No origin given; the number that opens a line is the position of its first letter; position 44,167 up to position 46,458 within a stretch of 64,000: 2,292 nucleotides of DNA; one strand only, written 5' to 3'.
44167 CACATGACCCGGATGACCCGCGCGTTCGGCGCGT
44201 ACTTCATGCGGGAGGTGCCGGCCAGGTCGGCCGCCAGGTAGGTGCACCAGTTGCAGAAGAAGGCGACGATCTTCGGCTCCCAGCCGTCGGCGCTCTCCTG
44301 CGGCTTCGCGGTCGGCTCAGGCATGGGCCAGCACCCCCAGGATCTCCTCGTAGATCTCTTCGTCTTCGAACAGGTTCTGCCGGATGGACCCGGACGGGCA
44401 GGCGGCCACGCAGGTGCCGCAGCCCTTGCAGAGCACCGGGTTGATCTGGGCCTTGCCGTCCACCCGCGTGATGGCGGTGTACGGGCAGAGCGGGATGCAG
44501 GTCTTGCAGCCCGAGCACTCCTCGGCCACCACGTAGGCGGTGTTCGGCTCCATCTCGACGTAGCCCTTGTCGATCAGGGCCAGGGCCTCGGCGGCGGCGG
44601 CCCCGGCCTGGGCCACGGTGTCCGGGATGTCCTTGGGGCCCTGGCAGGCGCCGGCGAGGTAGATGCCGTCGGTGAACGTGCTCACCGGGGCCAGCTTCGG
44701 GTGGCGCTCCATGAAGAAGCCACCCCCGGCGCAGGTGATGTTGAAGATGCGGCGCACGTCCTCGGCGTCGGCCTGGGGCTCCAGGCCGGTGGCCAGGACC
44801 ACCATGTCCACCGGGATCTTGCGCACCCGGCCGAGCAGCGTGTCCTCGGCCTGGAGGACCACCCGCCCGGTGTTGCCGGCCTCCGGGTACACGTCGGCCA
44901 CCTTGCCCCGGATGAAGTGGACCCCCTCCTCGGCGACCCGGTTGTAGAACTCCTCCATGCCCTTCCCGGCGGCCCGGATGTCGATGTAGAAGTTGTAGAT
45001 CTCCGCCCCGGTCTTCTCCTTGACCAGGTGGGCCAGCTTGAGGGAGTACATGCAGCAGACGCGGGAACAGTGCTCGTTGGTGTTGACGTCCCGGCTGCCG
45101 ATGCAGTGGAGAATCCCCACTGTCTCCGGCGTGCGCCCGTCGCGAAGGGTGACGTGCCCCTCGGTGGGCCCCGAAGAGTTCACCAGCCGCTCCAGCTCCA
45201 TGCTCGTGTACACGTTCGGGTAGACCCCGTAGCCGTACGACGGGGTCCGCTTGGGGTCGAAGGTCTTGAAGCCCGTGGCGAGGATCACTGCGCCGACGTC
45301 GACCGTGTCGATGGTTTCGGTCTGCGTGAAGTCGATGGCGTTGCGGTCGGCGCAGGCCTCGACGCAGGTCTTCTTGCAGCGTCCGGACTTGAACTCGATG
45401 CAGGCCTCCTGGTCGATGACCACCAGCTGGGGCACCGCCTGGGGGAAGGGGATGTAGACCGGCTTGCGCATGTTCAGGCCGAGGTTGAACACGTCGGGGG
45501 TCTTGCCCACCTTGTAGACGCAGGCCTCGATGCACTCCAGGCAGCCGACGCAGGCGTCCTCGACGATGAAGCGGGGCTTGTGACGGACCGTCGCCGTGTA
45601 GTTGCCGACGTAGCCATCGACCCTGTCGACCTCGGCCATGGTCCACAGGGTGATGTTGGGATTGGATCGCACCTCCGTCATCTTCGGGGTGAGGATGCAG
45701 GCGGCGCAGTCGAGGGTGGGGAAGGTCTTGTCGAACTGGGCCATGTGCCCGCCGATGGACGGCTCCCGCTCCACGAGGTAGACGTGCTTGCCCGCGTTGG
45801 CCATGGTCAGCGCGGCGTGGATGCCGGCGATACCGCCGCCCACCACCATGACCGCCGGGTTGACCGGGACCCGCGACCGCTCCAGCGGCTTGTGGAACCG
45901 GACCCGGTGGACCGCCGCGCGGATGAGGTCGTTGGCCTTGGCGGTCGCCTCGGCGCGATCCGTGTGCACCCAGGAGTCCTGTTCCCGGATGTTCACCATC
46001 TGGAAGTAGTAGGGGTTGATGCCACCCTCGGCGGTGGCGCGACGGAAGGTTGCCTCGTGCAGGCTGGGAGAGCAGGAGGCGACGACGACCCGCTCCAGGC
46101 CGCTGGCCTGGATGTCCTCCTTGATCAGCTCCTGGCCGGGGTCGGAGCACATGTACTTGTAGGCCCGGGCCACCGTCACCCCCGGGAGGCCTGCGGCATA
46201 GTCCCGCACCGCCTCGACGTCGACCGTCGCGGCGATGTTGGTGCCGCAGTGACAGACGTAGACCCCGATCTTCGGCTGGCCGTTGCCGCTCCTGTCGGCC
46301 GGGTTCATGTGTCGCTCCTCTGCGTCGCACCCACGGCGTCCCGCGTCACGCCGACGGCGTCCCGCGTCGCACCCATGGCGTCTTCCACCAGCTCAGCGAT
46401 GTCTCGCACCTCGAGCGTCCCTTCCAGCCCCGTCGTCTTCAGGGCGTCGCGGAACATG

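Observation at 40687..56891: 16-kb single-strand array joining a group-3 [NiFe]-hydrogenase, HdrABC/MvhD, EtfAB and two HdrD-like CCG proteins under a phosphorelay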

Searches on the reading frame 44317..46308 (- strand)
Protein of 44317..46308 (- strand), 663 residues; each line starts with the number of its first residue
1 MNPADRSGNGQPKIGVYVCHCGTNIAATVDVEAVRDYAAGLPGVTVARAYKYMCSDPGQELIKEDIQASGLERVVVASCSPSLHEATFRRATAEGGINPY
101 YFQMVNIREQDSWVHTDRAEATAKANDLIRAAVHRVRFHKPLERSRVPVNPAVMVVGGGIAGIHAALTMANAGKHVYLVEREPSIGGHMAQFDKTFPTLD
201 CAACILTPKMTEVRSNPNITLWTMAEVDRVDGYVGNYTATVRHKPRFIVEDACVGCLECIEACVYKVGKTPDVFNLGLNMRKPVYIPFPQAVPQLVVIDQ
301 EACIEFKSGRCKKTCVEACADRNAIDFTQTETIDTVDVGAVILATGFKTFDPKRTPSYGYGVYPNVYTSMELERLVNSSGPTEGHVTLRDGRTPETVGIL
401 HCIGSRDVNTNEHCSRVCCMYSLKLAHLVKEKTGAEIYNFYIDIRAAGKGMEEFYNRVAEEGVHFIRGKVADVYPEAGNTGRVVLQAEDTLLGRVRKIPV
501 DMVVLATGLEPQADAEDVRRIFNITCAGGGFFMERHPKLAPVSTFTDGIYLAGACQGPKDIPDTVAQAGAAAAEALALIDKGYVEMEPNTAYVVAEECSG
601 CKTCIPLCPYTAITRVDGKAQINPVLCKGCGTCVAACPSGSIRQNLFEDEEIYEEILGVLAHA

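Call 9: search_protein_families(library=pfam, proteins=[window:44317-46308:-])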
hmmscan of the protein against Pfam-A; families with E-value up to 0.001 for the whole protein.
window:44317-46308:- (663 aa): 21 families
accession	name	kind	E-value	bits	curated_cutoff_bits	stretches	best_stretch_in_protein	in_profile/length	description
PF07992.20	Pyr_redox_2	-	3.5e-15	56.6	26.1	2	152-356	2-117/291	Pyridine nucleotide-disulphide oxidoreductase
PF00037.32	Fer4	-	3.7e-10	39.6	21.1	1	621-642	2-23/24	4Fe-4S binding domain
PF12831.13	FAD_oxidored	-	1e-09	38.6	27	1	153-190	2-39/416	FAD dependent oxidoreductase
PF13237.11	Fer4_10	-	6.7e-09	36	25.5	1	593-638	4-53/53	4Fe-4S dicluster domain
PF13450.12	NAD_binding_8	-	1.1e-08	35.6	21.9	1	155-208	1-54/68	NAD(P)-binding Rossmann-like domain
PF12838.12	Fer4_7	-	9.6e-08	32.8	27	1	598-640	2-51/52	4Fe-4S dicluster domain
PF13187.11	Fer4_9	-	1.3e-07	32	27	1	597-641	1-51/52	4Fe-4S dicluster domain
PF12837.12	Fer4_6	-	2.2e-07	30.9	25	1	620-642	2-24/24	4Fe-4S binding domain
PF00890.30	FAD_binding_2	-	7.1e-07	29.2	20.4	1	153-190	2-39/414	FAD binding domain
PF12797.12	Fer4_2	-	7.3e-07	29.2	24.5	0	627-639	10-22/22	4Fe-4S binding domain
PF01266.30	DAO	-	1.9e-06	28.1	27.9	1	153-187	2-36/353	FAD dependent oxidoreductase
PF01134.28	GIDA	-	3.7e-06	26.7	22.1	1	153-191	2-30/391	Glucose inhibited division protein A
PF13484.11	Fer4_16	-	5.9e-06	27.4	30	0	627-647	2-21/66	4Fe-4S double cluster binding domain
PF00070.33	Pyr_redox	-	1.1e-05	26.3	22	1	153-195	2-41/82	Pyridine nucleotide-disulphide oxidoreductase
PF25160.1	LdpA_Fe-S-bd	-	1.4e-05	25.2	27.6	0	591-616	21-46/49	LdpA Fe-S cluster-binding domain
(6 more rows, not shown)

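Call 10: search_protein_families(library=ncbifam, proteins=[window:44317-46308:-], max_evalue=0.00001)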
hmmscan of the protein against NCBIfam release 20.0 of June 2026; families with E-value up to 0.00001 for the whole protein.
window:44317-46308:- (663 aa): 35 families (the best 25 are shown)
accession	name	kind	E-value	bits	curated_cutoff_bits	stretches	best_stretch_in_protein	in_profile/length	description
NF040770.1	hetero_SS_HdrA2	exception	2e-248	826.5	1100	1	13-659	1-640/777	CoB-CoM heterodisulfide reductase HdrA2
NF041778.1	hetero_SS_HdrA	equivalog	4.2e-187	623.4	1400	1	11-661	5-652/771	ferredoxin:CoB-CoM heterodisulfide reductase subunit HdrA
NF041891.1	hdrA_Methbact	equivalog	5.2e-168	560.6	1300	1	13-661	2-637/762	ferredoxin:CoB-CoM heterodisulfide reductase subunit HdrA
TIGR02700.1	flavo_MJ0208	hypoth_equivalog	2.4e-12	46.6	251.35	1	564-644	114-196/234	dihydromethanopterin reductase (acceptor)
NF009410.0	PRK12771.1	subfamily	5.7e-12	45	516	0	151-189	139-177/566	NAD(P)-binding protein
TIGR01944.1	rnfB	subfamily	2.1e-11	43.7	68.7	1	581-645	98-163/190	RnfABCDGE type electron transport complex subunit B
TIGR04105.1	FeFe_hydrog_B1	subfamily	1.9e-10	40.1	450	1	588-643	103-160/462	monomeric [FeFe] hydrogenase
TIGR01372.1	soxA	subfamily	2.8e-09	35.3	1164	1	145-224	163-241/996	sarcosine oxidase subunit alpha family protein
NF038196.1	ferrodoxin_EFR1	subfamily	4.1e-09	36.8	75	1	587-643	175-230/242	EFR1 family ferrodoxin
NF058577.1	FdxA_fam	equivalog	4.7e-09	36.3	65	1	591-640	2-51/52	4Fe-4S ferredoxin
TIGR02179.1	PorD_KorD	subfamily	1.1e-08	35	60.05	1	594-643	23-73/78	2-oxoacid:acceptor oxidoreductase, delta subunit, pyruvate/2-ketoisovalerate family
TIGR04041.1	activase_YjjW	hypoth_equivalog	2.1e-08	33.9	250.2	1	596-656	41-102/276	YjjW family glycine radical enzyme activase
NF003475.0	PRK05113.1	equivalog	2.9e-08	33.8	203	1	586-643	103-161/190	electron transport complex subunit RsxB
TIGR03294.1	FrhG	equivalog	3.1e-08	33.6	245.5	1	527-642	98-220/228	coenzyme F420 hydrogenase subunit gamma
TIGR03997.1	mycofact_OYE_2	equivalog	4.7e-08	31.9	793.15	1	151-194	380-423/645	mycofactocin system FadH/OYE family oxidoreductase 2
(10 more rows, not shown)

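Call 12: find_encoding_contigs(protein=window:44317-46308:-, flank=10000, max_places=6)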
Protein window:44317-46308:- (663 aa): no gene with exactly this product is on record in the collection.

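Call 40: search_solved_structures(query=window:44317-46308:-, max_evalue=1e-10, show_alignments=1)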
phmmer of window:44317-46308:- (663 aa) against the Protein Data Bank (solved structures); distinct sequences matched with E-value up to 1e-10: 6.
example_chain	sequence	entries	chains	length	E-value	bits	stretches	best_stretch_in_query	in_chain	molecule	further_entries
8rvu_a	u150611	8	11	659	2.9e-216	722.9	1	10-658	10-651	H(2):CoB-CoM heterodisulfide,ferredoxin reductase subunit A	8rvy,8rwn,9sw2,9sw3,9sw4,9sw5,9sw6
8rvv_A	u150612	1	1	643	2.4e-215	719.9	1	12-657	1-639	H(2):CoB-CoM heterodisulfide,ferredoxin reductase subunit A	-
5odc_A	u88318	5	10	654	1e-208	698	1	11-660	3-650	Heterodisulfide reductase, subunit A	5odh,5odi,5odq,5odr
9sfi_A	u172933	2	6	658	9.1e-193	645.3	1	11-660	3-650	CoB--CoM heterodisulfide reductase iron-sulfur subunit A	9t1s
7bkb_A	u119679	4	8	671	1.4e-187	628.2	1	9-656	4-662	CoB--CoM heterodisulfide reductase iron-sulfur subunit A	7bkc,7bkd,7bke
6tjr_A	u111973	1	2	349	9.4e-49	169.4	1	335-578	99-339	Fumarate reductase/succinate dehydrogenase flavoprotein domain protein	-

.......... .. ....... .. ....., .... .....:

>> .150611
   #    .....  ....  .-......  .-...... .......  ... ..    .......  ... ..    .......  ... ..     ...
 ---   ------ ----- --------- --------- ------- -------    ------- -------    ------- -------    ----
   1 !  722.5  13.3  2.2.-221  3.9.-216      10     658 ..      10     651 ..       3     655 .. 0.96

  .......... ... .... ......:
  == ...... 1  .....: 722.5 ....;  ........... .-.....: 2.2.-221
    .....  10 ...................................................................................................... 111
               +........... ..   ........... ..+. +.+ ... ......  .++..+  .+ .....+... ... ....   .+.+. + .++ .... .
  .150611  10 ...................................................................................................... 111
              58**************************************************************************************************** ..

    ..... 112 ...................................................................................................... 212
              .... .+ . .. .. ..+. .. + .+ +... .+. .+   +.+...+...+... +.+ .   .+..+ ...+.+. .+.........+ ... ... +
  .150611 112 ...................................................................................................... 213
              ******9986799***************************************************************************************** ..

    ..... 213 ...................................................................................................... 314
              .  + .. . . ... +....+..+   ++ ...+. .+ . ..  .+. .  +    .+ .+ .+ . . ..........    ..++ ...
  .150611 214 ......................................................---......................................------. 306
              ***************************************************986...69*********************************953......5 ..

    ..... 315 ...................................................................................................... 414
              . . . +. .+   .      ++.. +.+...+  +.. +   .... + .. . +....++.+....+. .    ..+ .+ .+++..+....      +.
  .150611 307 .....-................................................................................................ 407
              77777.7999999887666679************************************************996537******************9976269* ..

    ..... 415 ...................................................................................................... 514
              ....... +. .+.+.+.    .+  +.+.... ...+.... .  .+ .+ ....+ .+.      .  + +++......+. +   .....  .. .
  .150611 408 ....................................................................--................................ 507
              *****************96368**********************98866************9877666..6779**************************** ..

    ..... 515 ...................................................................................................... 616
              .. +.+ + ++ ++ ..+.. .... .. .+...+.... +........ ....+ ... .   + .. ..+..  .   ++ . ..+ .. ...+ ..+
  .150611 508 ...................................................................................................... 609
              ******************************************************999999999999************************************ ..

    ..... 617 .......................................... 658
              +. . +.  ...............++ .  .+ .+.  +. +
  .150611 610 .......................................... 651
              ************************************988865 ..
